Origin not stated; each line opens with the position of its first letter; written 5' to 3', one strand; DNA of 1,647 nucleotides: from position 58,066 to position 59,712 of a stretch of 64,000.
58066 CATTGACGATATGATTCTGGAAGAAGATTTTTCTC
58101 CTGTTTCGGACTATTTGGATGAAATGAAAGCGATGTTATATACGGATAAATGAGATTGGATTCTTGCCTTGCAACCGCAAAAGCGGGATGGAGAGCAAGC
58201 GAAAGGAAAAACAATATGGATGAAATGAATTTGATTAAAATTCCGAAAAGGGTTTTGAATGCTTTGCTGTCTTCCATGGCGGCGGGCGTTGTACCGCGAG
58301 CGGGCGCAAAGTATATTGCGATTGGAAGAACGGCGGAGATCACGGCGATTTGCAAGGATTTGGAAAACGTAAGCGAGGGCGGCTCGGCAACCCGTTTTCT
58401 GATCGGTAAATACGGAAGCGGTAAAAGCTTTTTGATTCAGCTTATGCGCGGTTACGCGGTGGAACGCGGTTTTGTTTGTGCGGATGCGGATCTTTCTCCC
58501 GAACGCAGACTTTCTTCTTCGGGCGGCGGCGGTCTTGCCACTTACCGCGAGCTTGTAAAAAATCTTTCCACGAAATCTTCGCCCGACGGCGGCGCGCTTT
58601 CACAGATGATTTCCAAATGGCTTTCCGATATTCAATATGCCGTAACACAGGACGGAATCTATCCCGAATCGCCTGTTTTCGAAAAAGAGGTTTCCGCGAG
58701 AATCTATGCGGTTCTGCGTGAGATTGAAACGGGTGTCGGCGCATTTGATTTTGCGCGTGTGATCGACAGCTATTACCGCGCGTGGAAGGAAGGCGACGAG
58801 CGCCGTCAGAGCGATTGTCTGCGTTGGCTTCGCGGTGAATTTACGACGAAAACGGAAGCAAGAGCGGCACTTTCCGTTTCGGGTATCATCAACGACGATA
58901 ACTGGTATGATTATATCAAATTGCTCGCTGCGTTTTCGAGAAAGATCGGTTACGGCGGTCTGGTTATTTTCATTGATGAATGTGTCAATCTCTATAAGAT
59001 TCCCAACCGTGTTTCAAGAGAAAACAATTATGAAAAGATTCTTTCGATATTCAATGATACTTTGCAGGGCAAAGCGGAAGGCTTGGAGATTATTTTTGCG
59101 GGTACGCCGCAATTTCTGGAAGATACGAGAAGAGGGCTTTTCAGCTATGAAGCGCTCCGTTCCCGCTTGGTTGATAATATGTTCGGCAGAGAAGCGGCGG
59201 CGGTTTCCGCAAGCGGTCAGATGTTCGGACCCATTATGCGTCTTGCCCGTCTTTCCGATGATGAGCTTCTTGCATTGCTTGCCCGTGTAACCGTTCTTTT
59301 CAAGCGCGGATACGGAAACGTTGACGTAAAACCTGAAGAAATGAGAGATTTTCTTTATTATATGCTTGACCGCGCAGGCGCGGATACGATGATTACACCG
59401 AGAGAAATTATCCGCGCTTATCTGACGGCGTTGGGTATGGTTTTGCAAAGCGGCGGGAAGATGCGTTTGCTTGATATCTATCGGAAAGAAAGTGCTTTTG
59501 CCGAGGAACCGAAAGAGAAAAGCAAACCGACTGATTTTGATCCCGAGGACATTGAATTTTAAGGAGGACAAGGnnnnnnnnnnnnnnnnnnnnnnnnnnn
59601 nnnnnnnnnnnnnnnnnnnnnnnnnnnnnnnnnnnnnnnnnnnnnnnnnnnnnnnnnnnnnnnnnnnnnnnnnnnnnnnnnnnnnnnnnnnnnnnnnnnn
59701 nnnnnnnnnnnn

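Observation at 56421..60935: TerB-N/TerB-C protein + DUF2791 (BrxD-like) ATPase + polytopic membrane protein: a Shango-like module with the helicase position occupied by a membrane protein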

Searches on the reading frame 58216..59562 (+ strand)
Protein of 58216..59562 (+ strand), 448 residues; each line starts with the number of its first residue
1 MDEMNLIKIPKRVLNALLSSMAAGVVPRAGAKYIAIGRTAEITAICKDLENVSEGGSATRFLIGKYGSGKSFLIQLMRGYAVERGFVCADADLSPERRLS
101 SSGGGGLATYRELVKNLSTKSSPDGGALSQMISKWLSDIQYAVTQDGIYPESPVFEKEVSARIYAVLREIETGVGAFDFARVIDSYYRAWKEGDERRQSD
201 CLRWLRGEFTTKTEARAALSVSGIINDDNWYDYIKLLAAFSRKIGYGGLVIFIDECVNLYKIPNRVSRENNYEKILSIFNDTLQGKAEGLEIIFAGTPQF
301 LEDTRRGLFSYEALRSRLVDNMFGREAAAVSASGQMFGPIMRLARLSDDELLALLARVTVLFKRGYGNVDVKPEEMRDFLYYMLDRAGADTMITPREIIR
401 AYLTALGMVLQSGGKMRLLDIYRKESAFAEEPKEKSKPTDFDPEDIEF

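Call 4: search_protein_families(library=pfam, proteins=[window:58216-59562:+], max_evalue=0.01)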
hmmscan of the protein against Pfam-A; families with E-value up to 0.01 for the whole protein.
window:58216-59562:+ (448 aa): 3 families
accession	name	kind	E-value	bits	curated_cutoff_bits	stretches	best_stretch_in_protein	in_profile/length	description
PF10923.14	BrxC_BrxD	-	4e-144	481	22.2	1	9-411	1-400/414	BREX system ATP-binding protein BrxC/D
PF13191.12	AAA_16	-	1.1e-05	26.5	32.6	1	36-137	3-103/167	AAA ATPase domain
PF13401.12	AAA_22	-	1.5e-05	25.8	27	0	197-301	46-127/130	AAA domain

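Call 5: search_protein_families(library=padloc, proteins=[window:58216-59562:+], max_evalue=0.01)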
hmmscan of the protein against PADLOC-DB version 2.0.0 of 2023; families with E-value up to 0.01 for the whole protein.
window:58216-59562:+ (448 aa): 2 families
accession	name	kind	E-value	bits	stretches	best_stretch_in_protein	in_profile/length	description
PDLC03959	SngB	-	6.6e-158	524.4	1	6-421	3-414/439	-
PDLC02494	BrxD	-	1.4e-44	150.9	1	11-406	6-395/440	BrxD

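Call 6: search_protein_families(library=ncbifam, proteins=[window:58216-59562:+], max_evalue=0.01)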
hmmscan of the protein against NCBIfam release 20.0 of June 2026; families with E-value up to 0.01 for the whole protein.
window:58216-59562:+ (448 aa): 1 family
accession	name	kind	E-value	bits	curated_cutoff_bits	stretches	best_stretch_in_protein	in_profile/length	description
NF033438.1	BREX_BrxD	equivalog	1e-44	153.3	350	1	15-406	6-391/423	BREX system ATP-binding protein BrxD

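Call 37: find_homologous_proteins(query=window:58216-59562:+, max_evalue=1e-30)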
Query window:58216-59562:+ (448 aa): 8000 proteins with E <= 1e-30 among 8000 candidates; the best 120 are listed.
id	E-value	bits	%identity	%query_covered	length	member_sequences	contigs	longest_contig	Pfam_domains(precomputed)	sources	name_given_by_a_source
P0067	6.4e-277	936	94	100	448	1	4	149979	PF10923.15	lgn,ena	-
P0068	1.1e-273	926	93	100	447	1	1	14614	PF10923.15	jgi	-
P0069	1.4e-271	919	93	99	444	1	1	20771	PF10923.15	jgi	-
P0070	5.1e-271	917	92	100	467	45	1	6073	PF10923.15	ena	-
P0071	2.7e-261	885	88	100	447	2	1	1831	PF10923.15,PF13191.13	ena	-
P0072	1.6e-255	866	85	100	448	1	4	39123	PF10923.15,PF13401.13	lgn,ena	-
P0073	8.2e-255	863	85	100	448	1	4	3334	PF10923.15,PF13401.13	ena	-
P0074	8.5e-252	853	85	100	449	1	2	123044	PF10923.15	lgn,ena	-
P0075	5.3e-251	851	84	100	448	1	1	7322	PF10923.15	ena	-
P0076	3.5e-250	848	84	100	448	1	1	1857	PF10923.15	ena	-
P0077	1.8e-249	846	83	100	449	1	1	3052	PF10923.15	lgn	-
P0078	1.9e-249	846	84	100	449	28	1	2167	PF10923.15,PF13401.13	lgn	-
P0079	2.0e-249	846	84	100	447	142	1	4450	PF10923.15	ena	-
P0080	6.4e-249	844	83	100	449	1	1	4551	PF10923.15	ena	-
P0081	2.9e-247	839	83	100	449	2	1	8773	PF10923.15,PF13401.13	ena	-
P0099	2.1e-228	776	78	100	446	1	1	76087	PF10923.15,PF13401.13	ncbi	-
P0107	3.0e-224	763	77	99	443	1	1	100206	PF10923.15,PF13191.13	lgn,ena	-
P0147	3.8e-201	687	71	100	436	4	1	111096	PF10923.15,PF13401.13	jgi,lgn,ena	-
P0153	3.1e-193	661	68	98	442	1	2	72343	PF10923.15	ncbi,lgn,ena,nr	ncbi:MAG: ATP-binding protein [Clostridia bacterium]|nr:ATP-binding protein [Clostridia bacterium]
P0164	1.7e-180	619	64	99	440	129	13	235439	PF10923.15,PF13401.13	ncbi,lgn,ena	-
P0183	3.8e-170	584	61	99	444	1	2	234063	PF10923.15,PF13191.13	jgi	-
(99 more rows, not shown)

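Call 38: find_encoding_contigs(protein=P0164, flank=8000, max_places=2)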
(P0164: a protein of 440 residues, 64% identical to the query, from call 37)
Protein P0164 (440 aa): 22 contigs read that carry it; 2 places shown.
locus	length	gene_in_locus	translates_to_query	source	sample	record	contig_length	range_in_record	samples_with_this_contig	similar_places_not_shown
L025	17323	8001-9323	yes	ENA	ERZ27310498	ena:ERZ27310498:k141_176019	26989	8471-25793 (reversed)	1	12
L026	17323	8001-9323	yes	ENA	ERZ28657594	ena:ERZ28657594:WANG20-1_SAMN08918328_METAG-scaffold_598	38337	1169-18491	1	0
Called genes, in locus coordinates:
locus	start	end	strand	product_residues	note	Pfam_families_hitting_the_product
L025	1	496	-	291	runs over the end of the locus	PF09997:DUF2238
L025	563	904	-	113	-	PF01245:Ribosomal_L19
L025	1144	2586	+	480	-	PF03323:GerA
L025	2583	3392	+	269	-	-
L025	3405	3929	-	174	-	PF13302:Acetyltransf_3, PF00583:Acetyltransf_1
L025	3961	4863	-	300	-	PF01509:TruB_N, PF16198:TruB_C_2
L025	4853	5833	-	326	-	PF01368:DHH, PF02272:DHHA1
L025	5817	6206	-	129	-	PF02033:RBFA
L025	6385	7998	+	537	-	PF13208:TerB_N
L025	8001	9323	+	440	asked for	PF10923:BrxC_BrxD, PF13401:AAA_22 (faint)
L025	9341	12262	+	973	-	PF02837:Glyco_hydro_2_N, PF22666:Glyco_hydro_2_N2 (weak), PF02836:Glyco_hydro_2_C, PF16353:LacZ_4, PF02929:Bgal_small_N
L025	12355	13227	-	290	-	PF19700:DUF6198 (weak), PF02588:YitT_membrane, PF10035:DUF2179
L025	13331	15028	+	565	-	PF00728:Glyco_hydro_20, PF18088:Glyco_H_20C_C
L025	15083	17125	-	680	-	PF24898:GGDEF_GdpP, PF01368:DHH, PF02272:DHHA1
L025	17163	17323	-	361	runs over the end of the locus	PF09991:DUF2232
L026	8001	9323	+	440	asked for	PF10923:BrxC_BrxD, PF13401:AAA_22 (faint)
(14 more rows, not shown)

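Call 39: find_encoding_contigs(protein=P0147, flank=8000, max_places=2)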
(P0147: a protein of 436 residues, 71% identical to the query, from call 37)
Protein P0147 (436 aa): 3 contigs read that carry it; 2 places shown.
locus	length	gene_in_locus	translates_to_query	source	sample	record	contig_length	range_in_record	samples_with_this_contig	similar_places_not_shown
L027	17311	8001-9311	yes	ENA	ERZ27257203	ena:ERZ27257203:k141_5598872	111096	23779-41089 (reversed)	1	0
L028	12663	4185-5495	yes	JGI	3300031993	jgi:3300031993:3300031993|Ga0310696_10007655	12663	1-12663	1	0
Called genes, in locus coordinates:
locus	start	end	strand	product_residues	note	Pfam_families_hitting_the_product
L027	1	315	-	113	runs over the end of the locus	PF01245:Ribosomal_L19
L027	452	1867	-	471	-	-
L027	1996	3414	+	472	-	PF03323:GerA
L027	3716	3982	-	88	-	PF12637:TSCPD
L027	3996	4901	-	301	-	PF01509:TruB_N, PF16198:TruB_C_2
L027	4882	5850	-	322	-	PF01368:DHH, PF02272:DHHA1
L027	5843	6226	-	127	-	PF02033:RBFA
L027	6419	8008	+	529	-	PF13208:TerB_N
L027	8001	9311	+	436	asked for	PF10923:BrxC_BrxD, PF13401:AAA_22 (faint)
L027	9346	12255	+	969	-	PF02837:Glyco_hydro_2_N, PF22666:Glyco_hydro_2_N2 (weak), PF00703:Glyco_hydro_2 (faint), PF02836:Glyco_hydro_2_C, PF16353:LacZ_4, PF02929:Bgal_small_N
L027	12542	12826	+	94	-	-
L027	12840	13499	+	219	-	-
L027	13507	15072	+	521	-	PF00432:Prenyltrans (faint), PF14478:DUF4430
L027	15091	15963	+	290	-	PF02361:CbiQ (weak)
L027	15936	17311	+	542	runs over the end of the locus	PF13481:AAA_25 (faint), PF00005:ABC_tran, PF02463:SMC_N (weak), PF09818:ABC_ATPase (faint), PF13401:AAA_22 (faint), PF13476:AAA_23 (faint), PF13304:AAA_21 (weak), PF00005:ABC_tran, +3 more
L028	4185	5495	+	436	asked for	PF10923:BrxC_BrxD, PF13401:AAA_22 (faint)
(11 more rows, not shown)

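Call 40: find_encoding_contigs(protein=P0107, flank=8000, max_places=2)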
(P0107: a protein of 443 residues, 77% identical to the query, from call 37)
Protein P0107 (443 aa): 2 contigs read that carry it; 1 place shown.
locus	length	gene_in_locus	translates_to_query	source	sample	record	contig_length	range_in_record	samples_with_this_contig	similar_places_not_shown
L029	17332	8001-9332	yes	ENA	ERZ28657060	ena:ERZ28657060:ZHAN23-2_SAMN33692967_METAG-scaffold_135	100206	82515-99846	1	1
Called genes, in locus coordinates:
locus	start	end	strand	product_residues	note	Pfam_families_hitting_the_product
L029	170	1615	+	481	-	PF03323:GerA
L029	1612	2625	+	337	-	-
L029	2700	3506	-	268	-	PF02811:PHP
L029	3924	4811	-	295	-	PF01509:TruB_N, PF16198:TruB_C_2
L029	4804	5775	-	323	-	PF01368:DHH, PF02272:DHHA1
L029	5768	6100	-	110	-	PF02033:RBFA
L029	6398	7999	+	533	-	PF13208:TerB_N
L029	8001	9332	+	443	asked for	PF10923:BrxC_BrxD, PF13191:AAA_16 (faint)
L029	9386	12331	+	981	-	PF02837:Glyco_hydro_2_N, PF22666:Glyco_hydro_2_N2 (weak), PF02836:Glyco_hydro_2_C, PF16353:LacZ_4, PF02929:Bgal_small_N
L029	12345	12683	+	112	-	PF19524:DUF6054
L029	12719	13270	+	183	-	PF14317:YcxB (weak)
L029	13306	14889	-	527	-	PF00654:Voltage_CLC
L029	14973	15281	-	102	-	PF02699:YajC (faint)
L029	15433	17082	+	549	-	PF01676:Metalloenzyme, PF06415:iPGM_N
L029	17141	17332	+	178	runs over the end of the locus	PF09148:DUF1934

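Call 41: find_encoding_contigs(protein=P0183, flank=8000, max_places=1)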
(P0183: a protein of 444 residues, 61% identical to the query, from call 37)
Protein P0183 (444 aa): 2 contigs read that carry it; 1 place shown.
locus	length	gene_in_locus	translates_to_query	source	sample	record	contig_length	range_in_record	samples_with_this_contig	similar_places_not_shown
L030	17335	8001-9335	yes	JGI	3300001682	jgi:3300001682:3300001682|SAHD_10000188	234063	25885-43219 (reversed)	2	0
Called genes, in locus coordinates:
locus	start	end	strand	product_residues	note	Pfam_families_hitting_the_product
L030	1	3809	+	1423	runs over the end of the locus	PF00754:F5_F8_type_C (weak), PF22633:F5_F8_type_C_2 (faint), PF17678:Glyco_hydro_92N, PF07971:Glyco_hydro_92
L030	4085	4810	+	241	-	PF02706:Wzz, PF13807:GNVR (weak)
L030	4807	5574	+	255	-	PF09140:MipZ (weak), PF10609:ParA, PF13614:AAA_31, PF01656:CbiA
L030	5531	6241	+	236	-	PF19567:CpsB_CapC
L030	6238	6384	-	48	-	-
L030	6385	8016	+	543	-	PF13208:TerB_N, PF15615:TerB_C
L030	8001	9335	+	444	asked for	PF10923:BrxC_BrxD, PF13191:AAA_16 (weak)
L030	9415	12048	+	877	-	PF01411:tRNA-synt_2c, PF07973:tRNA_SAD, PF02272:DHHA1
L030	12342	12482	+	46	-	-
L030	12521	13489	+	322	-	PF04392:ABC_sub_bind, PF13407:Peripla_BP_4, PF13458:Peripla_BP_6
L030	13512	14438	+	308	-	PF02653:BPD_transp_2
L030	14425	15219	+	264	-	PF00005:ABC_tran, PF02463:SMC_N, PF13304:AAA_21 (faint)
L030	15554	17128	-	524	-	PF00488:MutS_V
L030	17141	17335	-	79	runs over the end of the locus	-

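Call 42: find_encoding_contigs(protein=P0153, flank=8000, max_places=1)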
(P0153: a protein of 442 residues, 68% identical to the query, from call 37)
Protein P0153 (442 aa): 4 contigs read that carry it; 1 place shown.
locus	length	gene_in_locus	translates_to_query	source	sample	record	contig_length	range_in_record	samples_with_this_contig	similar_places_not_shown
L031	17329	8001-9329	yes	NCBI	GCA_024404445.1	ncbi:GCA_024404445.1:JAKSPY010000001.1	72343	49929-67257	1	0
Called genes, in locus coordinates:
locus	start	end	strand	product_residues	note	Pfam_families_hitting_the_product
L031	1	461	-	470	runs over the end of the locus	PF07690:MFS_1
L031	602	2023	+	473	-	PF03323:GerA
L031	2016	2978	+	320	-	-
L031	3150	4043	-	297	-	PF01509:TruB_N, PF16198:TruB_C_2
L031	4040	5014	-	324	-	PF01368:DHH, PF02272:DHHA1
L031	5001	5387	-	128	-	PF02033:RBFA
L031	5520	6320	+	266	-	PF13673:Acetyltransf_10 (weak), PF00583:Acetyltransf_1, PF13508:Acetyltransf_7, PF08445:FR47 (weak), PF12746:GNAT_acetyltran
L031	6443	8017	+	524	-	PF13208:TerB_N, PF15615:TerB_C (faint)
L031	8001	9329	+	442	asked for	PF10923:BrxC_BrxD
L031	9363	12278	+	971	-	PF02837:Glyco_hydro_2_N, PF02836:Glyco_hydro_2_C, PF16353:LacZ_4 (weak), PF02929:Bgal_small_N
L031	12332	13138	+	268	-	PF01261:AP_endonuc_2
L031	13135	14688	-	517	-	PF01943:Polysacc_synt, PF01554:MatE (weak)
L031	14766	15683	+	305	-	PF02588:YitT_membrane, PF10035:DUF2179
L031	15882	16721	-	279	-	PF05116:S6PP (faint), PF08282:Hydrolase_3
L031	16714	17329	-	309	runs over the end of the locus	PF01479:S4, PF00849:PseudoU_synth_2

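Call 43: find_encoding_contigs(protein=P0099, flank=8000, max_places=1)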
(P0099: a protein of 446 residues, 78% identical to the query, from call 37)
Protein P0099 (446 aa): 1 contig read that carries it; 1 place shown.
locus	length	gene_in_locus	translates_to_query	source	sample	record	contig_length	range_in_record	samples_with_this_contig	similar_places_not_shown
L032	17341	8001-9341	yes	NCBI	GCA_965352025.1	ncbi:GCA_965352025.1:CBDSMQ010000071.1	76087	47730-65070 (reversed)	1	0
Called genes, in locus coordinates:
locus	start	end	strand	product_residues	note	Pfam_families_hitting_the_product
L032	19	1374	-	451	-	PF00860:Xan_ur_permease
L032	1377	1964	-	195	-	PF00156:Pribosyltran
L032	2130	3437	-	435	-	PF00753:Lactamase_B (weak), PF19583:ODP, PF00258:Flavodoxin_1 (faint), PF12724:Flavodoxin_5, PF21349:RUBY_RBDX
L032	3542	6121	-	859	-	PF00009:GTP_EFTU, PF03764:EFG_IV, PF00679:EFG_C, PF05991:NYN_YacP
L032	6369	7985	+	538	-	PF13208:TerB_N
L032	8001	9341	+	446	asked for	PF10923:BrxC_BrxD, PF13401:AAA_22 (faint)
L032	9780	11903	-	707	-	PF13306:LRR_5, PF13855:LRR_8 (faint), PF13306:LRR_5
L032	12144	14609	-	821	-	-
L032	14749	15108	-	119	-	PF01925:TauE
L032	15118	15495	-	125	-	PF01925:TauE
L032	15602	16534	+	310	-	PF02673:BacA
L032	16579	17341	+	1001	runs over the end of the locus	PF17854:FtsK_alpha, PF01580:FtsK_SpoIIIE, PF01935:DUF87 (weak), PF09397:FtsK_gamma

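Call 53: search_dna_similar(query=window:58216-59562:+, collection=plasmids, mode=protein, max_rows=25, rows=spread)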
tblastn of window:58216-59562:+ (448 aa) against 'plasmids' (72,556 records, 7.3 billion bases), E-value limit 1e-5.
Records with a match: 696; places in all: 701; records where one place covers at least 80% of the query: 684.
Best place of each record, by identity: <60% 696.
By first word of the organism name: Klebsiella 449; Salmonella 144; Escherichia 14; Sulfitobacter 7; Phaeobacter 5; Raoultella 4; Bradyrhizobium 4; Azospirillum 4; Mesorhizobium 3; Burkholderia 3; and 48 more.
By predicted mobility (MOB-suite, as given by PLSDB): conjugative 542; non-mobilizable 109; mobilizable 45.
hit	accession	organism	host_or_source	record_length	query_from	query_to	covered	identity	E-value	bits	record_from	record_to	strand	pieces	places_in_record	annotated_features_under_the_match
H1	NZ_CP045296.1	Paenibacillus cellulositrophicus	cell culture,Thai soil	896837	1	446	100%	49.2%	1e-132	429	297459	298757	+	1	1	ATP-binding protein | TerB N-terminal domain-containing protein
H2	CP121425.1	Salmonella enterica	Litter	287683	4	447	99%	38.3%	4e-71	323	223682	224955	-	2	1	none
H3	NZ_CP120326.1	Salmonella enterica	Homo sapiens,human,State of Palestine: ...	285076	4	447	99%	38.2%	7e-93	314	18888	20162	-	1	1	ATP-binding protein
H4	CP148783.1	Salmonella enterica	Homo sapiens,single cell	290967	4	447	99%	38.2%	7e-93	314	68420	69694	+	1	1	ATP-binding protein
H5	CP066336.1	Salmonella enterica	animal,cloaca swab farm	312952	4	447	99%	38.2%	7e-93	314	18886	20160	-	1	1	ATP-binding protein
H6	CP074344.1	Salmonella enterica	Homo sapiens,human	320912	4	447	99%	38.2%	7e-93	314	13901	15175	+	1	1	ATP-binding protein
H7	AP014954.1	Klebsiella oxytoca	-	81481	4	412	91%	41.0%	3e-93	315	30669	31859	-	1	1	biotin carboxylase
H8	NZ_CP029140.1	Klebsiella michiganensis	-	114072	4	412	91%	40.5%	2e-92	313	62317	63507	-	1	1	ATP-binding protein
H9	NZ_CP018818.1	Klebsiella pneumoniae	-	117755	4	412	91%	40.5%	2e-92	312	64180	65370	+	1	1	ATP-binding protein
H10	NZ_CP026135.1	Klebsiella pneumoniae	Homo sapiens,sputum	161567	4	412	91%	40.5%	2e-92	312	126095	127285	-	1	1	ATP-binding protein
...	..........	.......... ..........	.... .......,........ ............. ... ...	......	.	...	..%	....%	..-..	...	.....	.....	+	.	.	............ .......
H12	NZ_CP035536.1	Klebsiella pneumoniae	Homo sapiens,anal sample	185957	4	412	91%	40.5%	2e-92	312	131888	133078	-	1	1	ATP-binding protein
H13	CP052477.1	Klebsiella pneumoniae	Homo sapiens,blood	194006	4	412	91%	40.5%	2e-92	312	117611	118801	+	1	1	ATP-binding protein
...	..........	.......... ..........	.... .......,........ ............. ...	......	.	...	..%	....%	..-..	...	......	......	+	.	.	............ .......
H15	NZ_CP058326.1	Klebsiella pneumoniae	Homo sapiens,urine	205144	4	412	91%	40.5%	2e-92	312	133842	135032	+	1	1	ATP-binding protein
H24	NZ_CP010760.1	Phaeobacter inhibens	cell culture,clam larvae aquaculture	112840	8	414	91%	39.6%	2e-89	304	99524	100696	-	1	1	ATP-binding protein | TerB N-terminal domain-containing protein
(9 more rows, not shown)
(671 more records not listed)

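Call 54: get_annotated_region(hit=H1, flank=7000)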
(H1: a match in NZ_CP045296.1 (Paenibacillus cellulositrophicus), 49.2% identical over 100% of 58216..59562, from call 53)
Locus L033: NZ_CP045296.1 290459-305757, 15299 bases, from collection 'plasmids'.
description: Paenibacillus cellulositrophicus strain KACC 16577 plasmid unnamed1, complete sequence
organism: Paenibacillus cellulositrophicus (NCBI taxid 562959)
taxonomy: Bacteria; Bacillota; Bacilli; Bacillales; Paenibacillaceae; Paenibacillus; Paenibacillus cellulositrophicus
host: -; source: cell culture,Thai soil; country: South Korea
typing (MOB-suite, as given by PLSDB): non-mobilizable
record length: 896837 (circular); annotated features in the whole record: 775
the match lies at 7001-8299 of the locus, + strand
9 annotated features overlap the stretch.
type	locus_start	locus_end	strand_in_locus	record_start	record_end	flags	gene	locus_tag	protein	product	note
CDS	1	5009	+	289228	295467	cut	-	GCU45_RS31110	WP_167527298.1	S-layer homology domain-containing protein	-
CDS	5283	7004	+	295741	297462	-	-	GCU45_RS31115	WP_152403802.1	TerB N-terminal domain-containing protein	-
CDS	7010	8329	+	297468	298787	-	-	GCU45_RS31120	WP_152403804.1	ATP-binding protein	-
CDS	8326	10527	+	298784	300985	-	-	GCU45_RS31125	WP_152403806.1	DEAD/DEAH box helicase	-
CDS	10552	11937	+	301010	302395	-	-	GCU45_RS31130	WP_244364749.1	hypothetical protein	-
CDS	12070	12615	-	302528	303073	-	-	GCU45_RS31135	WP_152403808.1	TetR/AcrR family transcriptional regulator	GO:0006355 - regulation of DNA-templated transcription [Evidence IEA]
CDS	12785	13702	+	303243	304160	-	-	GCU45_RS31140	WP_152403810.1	alpha/beta hydrolase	-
CDS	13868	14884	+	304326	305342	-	-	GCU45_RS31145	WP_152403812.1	NAD(P)-dependent oxidoreductase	-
CDS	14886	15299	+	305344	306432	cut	-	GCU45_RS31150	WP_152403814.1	dihydrodipicolinate synthase family protein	GO:0009436 - glyoxylate catabolic process [Evidence IEA]; GO:0071704 - organic substance metabolic process [Evidence ...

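Call 55: get_annotated_region(hit=H9, flank=7000)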
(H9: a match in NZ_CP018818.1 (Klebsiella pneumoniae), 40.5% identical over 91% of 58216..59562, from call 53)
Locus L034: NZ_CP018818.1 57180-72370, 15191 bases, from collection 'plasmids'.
description: Klebsiella pneumoniae strain AR_0049 plasmid unitig_2, complete sequence
organism: Klebsiella pneumoniae (NCBI taxid 573)
taxonomy: Bacteria; Pseudomonadota; Gammaproteobacteria; Enterobacterales; Enterobacteriaceae; Klebsiella; Klebsiella pneumoniae
host: -; source: -; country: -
typing (MOB-suite, as given by PLSDB): non-mobilizable; replicon IncFIB,IncFII,rep_cluster_2183
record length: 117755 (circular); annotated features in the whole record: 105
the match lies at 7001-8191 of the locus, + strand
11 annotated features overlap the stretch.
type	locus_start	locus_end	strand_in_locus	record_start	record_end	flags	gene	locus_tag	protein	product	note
CDS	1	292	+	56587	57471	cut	-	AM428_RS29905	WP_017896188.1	hypothetical protein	-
CDS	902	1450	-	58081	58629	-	-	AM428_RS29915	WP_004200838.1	thioredoxin fold domain-containing protein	-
CDS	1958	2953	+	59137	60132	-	-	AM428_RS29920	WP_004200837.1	IS110 family transposase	-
CDS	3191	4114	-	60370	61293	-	-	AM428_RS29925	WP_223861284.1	phage exclusion protein Lit family protein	-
CDS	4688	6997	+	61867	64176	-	-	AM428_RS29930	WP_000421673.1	TerB N-terminal domain-containing protein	-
CDS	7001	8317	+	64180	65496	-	-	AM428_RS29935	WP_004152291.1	ATP-binding protein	-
CDS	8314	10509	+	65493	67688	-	-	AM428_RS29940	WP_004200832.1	DEAD/DEAH box helicase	-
CDS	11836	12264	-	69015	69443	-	-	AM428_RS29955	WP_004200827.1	hypothetical protein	-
CDS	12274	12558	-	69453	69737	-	-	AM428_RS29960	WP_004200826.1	hypothetical protein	-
CDS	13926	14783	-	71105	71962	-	repA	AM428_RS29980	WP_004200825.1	incFII family plasmid replication initiator RepA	GO:0006276 - plasmid maintenance [Evidence IEA]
CDS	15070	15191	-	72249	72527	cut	-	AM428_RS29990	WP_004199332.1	replication regulatory protein RepA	-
